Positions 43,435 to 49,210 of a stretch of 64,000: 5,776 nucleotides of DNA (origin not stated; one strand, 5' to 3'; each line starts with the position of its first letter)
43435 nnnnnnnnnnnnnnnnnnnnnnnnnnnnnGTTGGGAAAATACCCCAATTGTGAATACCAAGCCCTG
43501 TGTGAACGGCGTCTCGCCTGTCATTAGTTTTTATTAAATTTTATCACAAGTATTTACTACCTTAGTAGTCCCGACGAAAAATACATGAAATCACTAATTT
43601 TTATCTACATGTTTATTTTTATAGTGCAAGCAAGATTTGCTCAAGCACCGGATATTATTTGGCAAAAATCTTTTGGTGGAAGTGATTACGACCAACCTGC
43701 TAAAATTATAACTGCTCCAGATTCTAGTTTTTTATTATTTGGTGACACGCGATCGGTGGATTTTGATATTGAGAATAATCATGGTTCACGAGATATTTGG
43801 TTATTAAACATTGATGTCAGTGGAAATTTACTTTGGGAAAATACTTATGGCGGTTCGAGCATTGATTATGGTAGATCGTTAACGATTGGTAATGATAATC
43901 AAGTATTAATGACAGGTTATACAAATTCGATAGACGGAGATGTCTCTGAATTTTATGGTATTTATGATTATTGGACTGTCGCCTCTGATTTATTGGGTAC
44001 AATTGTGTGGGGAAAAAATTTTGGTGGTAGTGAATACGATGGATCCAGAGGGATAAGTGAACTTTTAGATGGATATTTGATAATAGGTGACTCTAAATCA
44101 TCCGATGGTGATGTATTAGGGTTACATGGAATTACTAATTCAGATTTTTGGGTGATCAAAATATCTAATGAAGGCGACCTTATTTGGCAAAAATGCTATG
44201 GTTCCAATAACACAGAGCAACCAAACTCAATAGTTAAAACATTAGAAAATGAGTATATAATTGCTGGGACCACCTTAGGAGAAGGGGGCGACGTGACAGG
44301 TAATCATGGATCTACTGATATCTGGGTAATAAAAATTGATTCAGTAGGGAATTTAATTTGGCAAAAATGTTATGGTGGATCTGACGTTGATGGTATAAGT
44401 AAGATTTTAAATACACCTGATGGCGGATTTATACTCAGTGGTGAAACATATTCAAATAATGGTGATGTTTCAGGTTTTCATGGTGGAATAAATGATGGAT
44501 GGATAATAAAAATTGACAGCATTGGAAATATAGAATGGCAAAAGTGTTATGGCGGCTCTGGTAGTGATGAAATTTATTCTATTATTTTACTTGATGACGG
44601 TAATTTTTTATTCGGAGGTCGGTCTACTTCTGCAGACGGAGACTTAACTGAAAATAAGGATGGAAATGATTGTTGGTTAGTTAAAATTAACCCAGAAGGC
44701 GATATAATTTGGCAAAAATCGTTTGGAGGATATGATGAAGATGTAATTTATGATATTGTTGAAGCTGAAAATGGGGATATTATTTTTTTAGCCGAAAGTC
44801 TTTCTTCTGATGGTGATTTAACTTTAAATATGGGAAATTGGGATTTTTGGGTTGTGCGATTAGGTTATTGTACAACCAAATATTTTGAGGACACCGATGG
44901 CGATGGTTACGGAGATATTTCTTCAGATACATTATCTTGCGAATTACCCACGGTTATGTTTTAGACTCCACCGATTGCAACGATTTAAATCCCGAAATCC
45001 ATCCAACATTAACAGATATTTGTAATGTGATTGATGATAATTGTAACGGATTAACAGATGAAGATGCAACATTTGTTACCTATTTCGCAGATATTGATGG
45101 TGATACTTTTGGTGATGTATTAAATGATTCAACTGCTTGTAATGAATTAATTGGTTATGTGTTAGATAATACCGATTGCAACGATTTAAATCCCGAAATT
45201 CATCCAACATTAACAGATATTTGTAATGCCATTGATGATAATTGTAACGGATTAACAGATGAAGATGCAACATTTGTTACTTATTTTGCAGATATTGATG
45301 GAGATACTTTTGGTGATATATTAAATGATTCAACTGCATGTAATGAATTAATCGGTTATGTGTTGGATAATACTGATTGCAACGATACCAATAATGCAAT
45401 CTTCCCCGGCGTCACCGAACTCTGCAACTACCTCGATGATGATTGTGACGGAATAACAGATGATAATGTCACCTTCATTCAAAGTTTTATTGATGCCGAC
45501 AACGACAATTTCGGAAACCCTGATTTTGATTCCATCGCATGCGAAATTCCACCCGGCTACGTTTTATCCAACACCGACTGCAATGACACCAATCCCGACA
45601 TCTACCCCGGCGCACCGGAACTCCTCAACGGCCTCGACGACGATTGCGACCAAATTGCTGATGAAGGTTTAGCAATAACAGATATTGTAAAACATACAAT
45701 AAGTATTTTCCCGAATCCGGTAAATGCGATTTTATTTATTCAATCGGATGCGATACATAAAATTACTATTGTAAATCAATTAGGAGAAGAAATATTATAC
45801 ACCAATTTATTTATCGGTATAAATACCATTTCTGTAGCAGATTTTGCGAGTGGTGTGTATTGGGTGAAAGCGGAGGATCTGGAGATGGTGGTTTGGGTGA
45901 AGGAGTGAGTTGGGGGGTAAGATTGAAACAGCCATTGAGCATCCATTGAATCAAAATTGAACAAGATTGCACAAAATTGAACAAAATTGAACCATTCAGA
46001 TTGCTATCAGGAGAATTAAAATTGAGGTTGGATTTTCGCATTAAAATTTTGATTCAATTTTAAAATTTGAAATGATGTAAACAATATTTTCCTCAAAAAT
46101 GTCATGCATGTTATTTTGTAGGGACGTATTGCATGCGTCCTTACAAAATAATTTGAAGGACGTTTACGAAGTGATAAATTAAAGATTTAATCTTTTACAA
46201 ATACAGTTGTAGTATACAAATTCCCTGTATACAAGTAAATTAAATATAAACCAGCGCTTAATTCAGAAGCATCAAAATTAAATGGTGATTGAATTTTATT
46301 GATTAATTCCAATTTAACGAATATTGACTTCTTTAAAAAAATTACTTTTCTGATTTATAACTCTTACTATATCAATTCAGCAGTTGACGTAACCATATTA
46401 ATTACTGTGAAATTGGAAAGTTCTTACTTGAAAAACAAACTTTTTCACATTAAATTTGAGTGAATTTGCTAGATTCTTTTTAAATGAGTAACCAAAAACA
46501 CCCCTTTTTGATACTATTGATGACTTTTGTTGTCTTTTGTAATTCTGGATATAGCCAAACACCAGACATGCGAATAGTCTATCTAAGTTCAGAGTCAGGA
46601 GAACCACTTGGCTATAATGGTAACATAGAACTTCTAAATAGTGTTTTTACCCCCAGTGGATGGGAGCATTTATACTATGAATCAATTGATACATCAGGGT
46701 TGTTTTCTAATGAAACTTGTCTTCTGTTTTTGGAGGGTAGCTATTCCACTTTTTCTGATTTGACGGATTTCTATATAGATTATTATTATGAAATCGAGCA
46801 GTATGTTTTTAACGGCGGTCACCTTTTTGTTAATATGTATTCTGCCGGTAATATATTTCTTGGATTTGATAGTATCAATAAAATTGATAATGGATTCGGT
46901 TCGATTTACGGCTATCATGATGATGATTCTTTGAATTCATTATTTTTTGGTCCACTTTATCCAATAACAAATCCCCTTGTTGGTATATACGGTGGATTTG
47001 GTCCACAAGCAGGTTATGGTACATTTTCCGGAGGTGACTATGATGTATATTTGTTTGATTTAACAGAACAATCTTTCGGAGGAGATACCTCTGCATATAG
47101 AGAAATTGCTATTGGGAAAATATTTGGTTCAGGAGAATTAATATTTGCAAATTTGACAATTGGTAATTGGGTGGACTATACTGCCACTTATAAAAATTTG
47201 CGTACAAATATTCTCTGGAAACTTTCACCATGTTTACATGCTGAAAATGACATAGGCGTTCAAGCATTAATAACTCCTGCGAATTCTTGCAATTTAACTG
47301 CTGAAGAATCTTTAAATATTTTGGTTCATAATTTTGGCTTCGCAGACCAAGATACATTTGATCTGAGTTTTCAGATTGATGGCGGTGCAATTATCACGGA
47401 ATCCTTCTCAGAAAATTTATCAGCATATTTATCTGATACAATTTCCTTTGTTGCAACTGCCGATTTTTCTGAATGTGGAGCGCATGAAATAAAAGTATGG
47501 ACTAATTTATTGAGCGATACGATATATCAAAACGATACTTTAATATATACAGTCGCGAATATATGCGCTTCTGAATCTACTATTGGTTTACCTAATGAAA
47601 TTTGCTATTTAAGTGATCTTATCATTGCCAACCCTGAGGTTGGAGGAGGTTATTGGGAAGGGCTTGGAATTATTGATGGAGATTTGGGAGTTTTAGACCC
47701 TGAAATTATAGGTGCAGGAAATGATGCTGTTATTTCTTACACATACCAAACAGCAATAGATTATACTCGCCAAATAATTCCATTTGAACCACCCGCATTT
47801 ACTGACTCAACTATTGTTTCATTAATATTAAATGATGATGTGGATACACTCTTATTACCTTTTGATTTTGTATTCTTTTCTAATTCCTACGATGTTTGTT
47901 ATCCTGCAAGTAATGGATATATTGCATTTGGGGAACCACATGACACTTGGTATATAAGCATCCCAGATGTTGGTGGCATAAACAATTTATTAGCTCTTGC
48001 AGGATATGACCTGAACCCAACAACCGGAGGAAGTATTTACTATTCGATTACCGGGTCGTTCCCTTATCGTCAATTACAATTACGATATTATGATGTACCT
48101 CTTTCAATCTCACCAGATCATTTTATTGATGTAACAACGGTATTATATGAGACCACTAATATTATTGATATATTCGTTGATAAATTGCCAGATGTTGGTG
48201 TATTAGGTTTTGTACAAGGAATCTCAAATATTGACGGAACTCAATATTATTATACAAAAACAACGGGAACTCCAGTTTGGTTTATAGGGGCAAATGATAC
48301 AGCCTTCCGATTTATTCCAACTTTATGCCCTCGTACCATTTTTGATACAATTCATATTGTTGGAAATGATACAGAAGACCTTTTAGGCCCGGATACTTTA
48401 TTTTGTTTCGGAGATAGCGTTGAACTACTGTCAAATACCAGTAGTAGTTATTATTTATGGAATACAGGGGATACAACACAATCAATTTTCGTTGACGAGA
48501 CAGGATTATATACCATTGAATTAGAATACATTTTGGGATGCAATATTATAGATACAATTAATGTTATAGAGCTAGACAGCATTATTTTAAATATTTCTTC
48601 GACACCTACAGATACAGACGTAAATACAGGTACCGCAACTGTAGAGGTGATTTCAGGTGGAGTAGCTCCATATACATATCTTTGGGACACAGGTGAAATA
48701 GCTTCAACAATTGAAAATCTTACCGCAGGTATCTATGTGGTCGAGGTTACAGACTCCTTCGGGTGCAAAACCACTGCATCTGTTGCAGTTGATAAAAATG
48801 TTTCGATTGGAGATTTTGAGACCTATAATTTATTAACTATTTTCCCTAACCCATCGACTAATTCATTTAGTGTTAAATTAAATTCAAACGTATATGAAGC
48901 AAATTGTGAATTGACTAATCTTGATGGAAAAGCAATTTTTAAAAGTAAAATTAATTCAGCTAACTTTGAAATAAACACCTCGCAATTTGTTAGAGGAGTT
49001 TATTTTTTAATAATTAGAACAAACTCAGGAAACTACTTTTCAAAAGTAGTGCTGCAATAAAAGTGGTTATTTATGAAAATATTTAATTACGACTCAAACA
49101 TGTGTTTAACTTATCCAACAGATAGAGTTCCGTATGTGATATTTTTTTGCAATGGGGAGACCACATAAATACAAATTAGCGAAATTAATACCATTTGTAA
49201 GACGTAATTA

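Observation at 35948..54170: Seven of eight family-1 copies carry exactly one 1-nt homopolymer indel, each at a different position; only copy D is intact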

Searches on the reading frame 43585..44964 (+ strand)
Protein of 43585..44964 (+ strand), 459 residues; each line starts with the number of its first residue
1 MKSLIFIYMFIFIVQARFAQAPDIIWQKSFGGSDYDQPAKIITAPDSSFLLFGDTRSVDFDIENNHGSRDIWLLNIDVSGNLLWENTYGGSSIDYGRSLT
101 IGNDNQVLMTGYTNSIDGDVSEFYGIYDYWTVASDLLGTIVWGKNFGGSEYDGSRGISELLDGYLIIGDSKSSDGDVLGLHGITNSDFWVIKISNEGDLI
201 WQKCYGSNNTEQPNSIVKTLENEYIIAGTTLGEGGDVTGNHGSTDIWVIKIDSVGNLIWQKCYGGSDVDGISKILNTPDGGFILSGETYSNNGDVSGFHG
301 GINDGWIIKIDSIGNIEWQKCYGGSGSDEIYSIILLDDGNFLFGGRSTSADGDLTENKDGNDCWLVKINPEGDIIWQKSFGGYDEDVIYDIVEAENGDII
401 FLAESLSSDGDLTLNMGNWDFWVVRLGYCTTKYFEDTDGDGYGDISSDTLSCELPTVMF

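Call 52: find_related_loci(query=window:43585-44964:+, collection=metagenome_contigs, flank=10000)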
Query window:43585-44964:+ (459 aa) in metagenome_contigs; peptide patterns used: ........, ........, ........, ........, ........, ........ (x = any residue, [..] = any of these).
140 stretches matched a pattern; 60 encode a relative of the query (tblastn E <= 1e-3); 60 distinct loci.
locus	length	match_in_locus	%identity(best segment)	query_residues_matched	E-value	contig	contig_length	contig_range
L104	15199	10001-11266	44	1-426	4e-105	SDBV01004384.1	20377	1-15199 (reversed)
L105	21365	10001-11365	37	1-453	7e-94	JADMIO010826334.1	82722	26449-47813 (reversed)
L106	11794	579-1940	38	1-459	2e-87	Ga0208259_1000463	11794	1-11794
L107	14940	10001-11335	39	1-455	4e-85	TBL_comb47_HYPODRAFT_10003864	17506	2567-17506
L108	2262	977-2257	39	3-426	3e-86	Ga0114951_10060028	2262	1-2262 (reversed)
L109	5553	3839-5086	44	7-446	4e-83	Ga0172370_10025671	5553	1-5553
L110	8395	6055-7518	41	2-426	2e-83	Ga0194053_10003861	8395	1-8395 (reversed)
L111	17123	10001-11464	41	2-426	2e-83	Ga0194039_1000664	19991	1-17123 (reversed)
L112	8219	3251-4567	38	1-428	4e-83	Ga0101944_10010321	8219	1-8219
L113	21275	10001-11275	38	1-426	1e-82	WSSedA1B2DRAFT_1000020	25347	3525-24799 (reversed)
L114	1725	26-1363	37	1-428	5e-86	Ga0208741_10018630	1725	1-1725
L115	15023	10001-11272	38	9-426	1e-80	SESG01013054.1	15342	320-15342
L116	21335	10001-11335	38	3-449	5e-80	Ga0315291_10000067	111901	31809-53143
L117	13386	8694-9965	39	4-426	6e-80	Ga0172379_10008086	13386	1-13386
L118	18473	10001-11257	36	1-426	1e-79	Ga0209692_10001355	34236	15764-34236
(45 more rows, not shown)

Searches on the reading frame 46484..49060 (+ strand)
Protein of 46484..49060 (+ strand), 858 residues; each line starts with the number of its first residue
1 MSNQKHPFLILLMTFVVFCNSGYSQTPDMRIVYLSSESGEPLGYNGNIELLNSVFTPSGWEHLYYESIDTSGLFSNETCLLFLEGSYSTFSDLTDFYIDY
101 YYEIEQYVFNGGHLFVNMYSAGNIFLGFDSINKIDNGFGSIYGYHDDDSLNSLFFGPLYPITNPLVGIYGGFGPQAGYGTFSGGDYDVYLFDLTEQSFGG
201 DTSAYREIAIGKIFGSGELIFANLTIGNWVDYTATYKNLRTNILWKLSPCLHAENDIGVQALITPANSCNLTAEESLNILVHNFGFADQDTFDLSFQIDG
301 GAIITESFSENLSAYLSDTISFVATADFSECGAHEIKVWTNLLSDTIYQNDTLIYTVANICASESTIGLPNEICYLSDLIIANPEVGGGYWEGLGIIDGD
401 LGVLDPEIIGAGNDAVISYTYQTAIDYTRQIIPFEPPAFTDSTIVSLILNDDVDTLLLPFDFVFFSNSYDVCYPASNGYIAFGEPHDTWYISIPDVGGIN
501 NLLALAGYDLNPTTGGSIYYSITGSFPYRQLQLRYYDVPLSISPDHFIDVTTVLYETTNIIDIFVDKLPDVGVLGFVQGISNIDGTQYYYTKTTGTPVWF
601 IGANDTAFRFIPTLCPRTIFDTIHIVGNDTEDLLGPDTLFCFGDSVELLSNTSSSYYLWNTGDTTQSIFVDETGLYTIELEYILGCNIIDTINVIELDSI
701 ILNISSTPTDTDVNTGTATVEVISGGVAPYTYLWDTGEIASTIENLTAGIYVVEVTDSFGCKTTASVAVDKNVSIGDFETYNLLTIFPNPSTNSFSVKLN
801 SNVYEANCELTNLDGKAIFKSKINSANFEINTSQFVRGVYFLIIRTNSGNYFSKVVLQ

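Call 11: search_protein_families(library=pfam, proteins=[window:46484-49060:+], max_evalue=0.01)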
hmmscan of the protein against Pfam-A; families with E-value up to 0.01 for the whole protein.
window:46484-49060:+ (858 aa): 2 families
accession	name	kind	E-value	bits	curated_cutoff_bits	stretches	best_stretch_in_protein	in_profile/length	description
PF18962.6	Por_Secre_tail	-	1.5e-13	51.2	27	1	786-856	1-74/75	Secretion system C-terminal sorting domain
PF13573.12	SprB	-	4.3e-07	29.9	28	1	713-737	12-35/37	SprB repeat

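Call 13: find_encoding_contigs(protein=window:46484-49060:+, flank=10000, max_places=6)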
Protein window:46484-49060:+ (858 aa): no gene with exactly this product is on record in the collection.
